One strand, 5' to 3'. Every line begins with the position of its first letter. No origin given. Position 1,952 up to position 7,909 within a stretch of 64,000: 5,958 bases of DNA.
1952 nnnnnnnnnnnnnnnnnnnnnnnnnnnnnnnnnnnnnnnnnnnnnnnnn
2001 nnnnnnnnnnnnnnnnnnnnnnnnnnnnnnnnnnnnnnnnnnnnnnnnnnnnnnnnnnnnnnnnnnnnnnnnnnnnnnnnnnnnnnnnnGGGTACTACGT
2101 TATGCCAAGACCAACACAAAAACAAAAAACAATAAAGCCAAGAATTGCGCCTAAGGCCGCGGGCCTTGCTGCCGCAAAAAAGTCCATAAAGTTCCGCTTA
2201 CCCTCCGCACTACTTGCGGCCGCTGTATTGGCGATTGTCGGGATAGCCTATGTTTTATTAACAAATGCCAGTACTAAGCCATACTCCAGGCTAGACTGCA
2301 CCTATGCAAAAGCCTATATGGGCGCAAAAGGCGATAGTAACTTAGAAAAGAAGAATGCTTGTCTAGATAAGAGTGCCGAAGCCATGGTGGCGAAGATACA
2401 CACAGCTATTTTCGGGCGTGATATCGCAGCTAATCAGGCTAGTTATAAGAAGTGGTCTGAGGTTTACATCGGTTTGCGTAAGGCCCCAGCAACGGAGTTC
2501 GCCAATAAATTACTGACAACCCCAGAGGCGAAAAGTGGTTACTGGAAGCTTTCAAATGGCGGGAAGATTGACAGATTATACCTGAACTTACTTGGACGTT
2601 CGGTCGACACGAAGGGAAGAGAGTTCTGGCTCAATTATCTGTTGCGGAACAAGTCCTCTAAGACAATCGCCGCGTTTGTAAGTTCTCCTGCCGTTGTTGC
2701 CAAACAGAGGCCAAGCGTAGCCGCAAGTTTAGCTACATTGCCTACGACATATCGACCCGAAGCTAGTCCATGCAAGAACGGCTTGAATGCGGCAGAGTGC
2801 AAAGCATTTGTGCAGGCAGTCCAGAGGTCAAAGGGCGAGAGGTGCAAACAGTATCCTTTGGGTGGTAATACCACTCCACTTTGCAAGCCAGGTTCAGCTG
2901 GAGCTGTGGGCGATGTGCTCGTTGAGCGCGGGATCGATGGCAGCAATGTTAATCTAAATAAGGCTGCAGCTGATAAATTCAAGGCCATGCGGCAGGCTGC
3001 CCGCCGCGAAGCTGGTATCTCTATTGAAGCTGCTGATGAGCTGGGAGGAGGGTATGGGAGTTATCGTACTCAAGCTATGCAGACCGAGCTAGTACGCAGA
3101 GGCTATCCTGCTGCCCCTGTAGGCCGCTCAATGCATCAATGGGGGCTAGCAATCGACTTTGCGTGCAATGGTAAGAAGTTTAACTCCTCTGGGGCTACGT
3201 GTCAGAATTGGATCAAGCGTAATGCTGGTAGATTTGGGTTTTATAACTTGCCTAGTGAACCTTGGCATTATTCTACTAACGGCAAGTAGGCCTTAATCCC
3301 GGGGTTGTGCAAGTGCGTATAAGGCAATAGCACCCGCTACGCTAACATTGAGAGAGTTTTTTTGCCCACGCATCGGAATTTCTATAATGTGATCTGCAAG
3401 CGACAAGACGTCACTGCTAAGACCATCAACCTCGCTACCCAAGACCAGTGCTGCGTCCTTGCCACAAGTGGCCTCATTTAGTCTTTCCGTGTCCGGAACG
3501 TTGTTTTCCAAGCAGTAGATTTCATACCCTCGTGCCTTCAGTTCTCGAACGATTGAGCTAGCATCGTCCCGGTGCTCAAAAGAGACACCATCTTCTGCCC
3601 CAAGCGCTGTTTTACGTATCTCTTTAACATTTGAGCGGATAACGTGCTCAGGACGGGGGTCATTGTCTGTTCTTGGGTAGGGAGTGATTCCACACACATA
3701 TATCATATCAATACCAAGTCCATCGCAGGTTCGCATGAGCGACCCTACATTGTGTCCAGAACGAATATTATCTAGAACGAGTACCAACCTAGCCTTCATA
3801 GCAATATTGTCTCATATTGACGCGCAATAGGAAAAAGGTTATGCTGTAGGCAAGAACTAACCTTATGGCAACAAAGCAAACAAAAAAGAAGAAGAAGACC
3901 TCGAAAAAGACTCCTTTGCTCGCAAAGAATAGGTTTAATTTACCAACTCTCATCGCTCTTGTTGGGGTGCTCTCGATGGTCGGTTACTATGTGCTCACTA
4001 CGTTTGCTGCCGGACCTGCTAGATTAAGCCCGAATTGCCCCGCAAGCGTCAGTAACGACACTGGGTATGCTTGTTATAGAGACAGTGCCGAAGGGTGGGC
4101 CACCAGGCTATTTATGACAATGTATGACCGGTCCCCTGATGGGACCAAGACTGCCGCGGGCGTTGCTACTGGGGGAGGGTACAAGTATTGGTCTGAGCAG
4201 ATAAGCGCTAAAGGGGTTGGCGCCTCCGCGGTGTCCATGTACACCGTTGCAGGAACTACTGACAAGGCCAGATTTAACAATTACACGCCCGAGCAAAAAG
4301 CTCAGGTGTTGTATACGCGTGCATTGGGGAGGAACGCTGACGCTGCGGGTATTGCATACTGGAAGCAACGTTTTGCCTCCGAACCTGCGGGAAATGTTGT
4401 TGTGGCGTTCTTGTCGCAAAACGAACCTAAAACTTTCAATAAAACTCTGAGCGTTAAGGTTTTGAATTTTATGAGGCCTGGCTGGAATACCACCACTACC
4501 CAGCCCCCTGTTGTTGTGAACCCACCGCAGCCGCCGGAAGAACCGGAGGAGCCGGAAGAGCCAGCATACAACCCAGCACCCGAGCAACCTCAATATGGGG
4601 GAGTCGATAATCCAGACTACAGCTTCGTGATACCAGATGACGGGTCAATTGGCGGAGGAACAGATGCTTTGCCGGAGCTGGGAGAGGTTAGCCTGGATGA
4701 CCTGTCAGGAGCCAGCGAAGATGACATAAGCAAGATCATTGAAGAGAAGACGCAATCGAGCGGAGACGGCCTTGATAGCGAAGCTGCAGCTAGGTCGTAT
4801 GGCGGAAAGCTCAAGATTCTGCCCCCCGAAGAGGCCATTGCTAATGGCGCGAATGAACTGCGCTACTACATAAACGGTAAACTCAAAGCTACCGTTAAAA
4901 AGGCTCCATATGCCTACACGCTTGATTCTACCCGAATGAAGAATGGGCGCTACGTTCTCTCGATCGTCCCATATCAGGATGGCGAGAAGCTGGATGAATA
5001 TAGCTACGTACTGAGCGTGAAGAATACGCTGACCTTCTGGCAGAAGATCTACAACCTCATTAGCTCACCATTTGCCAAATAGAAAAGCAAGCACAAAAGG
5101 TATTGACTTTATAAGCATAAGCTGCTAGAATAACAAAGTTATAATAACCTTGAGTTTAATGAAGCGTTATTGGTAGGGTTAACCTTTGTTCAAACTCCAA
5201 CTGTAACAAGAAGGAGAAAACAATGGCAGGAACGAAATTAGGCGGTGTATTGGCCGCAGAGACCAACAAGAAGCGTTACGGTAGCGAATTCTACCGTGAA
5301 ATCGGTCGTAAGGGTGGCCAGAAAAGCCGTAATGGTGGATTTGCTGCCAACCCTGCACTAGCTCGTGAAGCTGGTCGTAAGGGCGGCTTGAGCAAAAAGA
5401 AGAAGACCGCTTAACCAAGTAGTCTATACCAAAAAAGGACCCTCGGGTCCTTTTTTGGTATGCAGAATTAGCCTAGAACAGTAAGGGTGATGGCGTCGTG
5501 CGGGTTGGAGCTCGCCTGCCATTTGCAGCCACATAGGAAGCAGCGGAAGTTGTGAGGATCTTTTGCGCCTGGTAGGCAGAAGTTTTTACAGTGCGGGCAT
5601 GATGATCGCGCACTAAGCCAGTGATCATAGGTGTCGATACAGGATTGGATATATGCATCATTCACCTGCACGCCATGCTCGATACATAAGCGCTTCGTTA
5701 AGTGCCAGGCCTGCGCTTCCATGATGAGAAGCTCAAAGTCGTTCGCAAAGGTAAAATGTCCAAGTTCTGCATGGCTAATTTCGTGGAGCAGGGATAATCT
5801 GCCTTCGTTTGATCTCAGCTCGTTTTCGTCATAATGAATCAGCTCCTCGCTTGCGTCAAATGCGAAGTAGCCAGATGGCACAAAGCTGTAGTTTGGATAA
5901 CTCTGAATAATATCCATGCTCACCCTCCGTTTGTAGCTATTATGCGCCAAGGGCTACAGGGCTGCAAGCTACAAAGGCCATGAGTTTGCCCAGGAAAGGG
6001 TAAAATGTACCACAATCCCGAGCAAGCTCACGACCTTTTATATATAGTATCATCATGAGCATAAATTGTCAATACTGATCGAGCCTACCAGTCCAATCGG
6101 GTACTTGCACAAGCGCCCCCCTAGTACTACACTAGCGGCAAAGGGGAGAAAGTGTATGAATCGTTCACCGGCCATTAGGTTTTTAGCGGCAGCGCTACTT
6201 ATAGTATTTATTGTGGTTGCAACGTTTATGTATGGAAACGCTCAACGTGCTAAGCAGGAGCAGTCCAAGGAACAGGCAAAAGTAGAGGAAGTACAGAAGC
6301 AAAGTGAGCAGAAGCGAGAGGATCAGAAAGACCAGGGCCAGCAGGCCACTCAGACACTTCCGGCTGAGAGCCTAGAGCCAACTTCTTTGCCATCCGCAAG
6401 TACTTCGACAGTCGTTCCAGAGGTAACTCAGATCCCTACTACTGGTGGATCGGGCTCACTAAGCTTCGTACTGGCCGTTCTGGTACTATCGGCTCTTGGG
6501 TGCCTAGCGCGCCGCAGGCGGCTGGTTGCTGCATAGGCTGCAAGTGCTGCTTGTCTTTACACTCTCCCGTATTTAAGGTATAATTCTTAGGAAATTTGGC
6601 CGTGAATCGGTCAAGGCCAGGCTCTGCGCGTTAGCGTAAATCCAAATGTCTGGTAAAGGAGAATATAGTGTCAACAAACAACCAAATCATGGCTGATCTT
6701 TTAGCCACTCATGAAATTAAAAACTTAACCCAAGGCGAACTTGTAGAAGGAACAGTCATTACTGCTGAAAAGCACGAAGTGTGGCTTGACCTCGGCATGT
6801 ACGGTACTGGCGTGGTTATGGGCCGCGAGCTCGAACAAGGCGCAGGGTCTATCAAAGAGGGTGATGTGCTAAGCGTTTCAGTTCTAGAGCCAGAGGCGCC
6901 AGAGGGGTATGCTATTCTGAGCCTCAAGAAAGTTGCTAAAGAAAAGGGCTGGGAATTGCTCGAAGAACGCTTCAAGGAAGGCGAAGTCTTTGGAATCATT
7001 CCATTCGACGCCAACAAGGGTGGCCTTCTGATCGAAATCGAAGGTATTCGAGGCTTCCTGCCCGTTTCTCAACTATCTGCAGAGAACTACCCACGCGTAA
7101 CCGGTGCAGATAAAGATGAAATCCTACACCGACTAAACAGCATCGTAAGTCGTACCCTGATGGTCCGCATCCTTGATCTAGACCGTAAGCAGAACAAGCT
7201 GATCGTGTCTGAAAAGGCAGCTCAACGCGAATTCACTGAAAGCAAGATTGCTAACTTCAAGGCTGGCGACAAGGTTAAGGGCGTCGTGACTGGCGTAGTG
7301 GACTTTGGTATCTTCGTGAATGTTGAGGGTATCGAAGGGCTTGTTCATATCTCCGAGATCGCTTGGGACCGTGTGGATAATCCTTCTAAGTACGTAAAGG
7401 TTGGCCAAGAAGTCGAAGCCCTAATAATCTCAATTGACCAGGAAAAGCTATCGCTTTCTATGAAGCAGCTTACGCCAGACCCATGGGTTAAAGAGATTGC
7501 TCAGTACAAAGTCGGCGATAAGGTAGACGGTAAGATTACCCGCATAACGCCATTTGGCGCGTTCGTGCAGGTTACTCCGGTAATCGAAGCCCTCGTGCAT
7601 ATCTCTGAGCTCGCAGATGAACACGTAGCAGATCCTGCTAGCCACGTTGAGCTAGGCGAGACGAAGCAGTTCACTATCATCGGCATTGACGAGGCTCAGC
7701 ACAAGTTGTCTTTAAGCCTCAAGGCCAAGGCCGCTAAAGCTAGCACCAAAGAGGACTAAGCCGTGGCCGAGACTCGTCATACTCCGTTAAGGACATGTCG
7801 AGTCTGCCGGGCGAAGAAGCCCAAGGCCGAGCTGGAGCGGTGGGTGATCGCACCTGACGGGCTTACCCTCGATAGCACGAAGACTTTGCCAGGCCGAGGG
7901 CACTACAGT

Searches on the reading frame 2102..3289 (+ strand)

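Call 29: search_protein_families(library=pfam, proteins=[window:2102-3289:+], max_evalue=0.001)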
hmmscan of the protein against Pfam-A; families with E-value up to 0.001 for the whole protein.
window:2102-3289:+ (395 aa): 2 families
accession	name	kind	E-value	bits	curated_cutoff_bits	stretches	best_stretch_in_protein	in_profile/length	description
PF02557.22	VanY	-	1.3e-08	35.1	25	1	284-391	3-128/132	D-alanyl-D-alanine carboxypeptidase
PF13946.11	DUF4214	-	8.1e-06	26.3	23.2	1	134-195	1-65/72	Domain of unknown function (DUF4214)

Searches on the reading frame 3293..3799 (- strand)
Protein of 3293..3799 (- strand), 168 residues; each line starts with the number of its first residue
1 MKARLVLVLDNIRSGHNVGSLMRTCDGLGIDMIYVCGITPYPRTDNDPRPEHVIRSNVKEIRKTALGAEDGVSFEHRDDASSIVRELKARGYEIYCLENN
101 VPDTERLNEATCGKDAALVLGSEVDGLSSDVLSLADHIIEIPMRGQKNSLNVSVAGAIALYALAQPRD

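Call 29: search_protein_families(library=pfam, proteins=[window:3293-3799:-], max_evalue=0.001)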
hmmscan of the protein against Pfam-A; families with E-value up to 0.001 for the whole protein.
window:3293-3799:- (168 aa): 1 family
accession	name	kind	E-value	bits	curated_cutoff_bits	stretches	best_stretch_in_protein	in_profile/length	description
PF00588.24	SpoU_methylase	-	1.9e-32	112.7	29.7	1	5-161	2-142/142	SpoU rRNA Methylase family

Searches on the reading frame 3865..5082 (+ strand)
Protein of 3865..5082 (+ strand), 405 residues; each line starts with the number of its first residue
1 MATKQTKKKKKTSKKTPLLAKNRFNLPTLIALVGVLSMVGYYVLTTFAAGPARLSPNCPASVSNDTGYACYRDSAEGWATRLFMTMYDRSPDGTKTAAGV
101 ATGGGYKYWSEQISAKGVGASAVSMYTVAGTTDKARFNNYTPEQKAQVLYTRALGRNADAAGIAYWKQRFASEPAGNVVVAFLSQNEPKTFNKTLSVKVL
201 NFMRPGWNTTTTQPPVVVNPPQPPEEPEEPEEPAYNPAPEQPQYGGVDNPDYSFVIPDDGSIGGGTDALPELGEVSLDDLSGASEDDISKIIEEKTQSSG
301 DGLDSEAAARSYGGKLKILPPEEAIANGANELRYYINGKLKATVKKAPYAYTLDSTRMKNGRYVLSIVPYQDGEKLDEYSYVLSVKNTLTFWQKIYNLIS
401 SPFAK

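Call 29: search_protein_families(library=pfam, proteins=[window:3865-5082:+], max_evalue=0.001)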
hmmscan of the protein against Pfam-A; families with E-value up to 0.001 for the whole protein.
window:3865-5082:+ (405 aa): 1 family
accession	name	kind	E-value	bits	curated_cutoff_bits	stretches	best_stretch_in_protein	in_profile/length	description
PF13946.11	DUF4214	-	9.1e-08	32.5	23.2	1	139-189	17-69/72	Domain of unknown function (DUF4214)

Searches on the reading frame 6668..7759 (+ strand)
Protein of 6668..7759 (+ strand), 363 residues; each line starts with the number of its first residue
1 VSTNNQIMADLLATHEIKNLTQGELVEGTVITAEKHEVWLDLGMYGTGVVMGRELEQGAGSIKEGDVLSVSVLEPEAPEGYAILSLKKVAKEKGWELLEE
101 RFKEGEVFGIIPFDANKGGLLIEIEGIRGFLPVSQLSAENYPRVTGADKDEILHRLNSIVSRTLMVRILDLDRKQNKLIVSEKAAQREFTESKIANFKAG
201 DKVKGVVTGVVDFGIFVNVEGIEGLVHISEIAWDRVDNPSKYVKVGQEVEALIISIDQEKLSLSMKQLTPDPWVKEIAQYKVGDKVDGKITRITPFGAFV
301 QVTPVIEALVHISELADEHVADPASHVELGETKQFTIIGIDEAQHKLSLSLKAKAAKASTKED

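Call 29: search_protein_families(library=pfam, proteins=[window:6668-7759:+], max_evalue=0.001)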
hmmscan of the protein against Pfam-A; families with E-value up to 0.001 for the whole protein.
window:6668-7759:+ (363 aa): 4 families
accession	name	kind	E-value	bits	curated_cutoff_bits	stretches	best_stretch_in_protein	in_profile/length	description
PF00575.29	S1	-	8.1e-50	167.6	22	3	197-265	2-73/74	S1 RNA binding domain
PF23459.1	S1_RRP5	-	2.2e-16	60.6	27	2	283-351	4-72/72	RRP5 S1 domain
PF21710.3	Spt6_S1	-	1.9e-06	28.5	27.5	0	289-353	23-88/91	Spt6, S1/OB domain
PF24685.1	OB_RRP5_4th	-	9.9e-06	25.9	31.5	0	222-256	37-71/92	RRP5 OB-fold domain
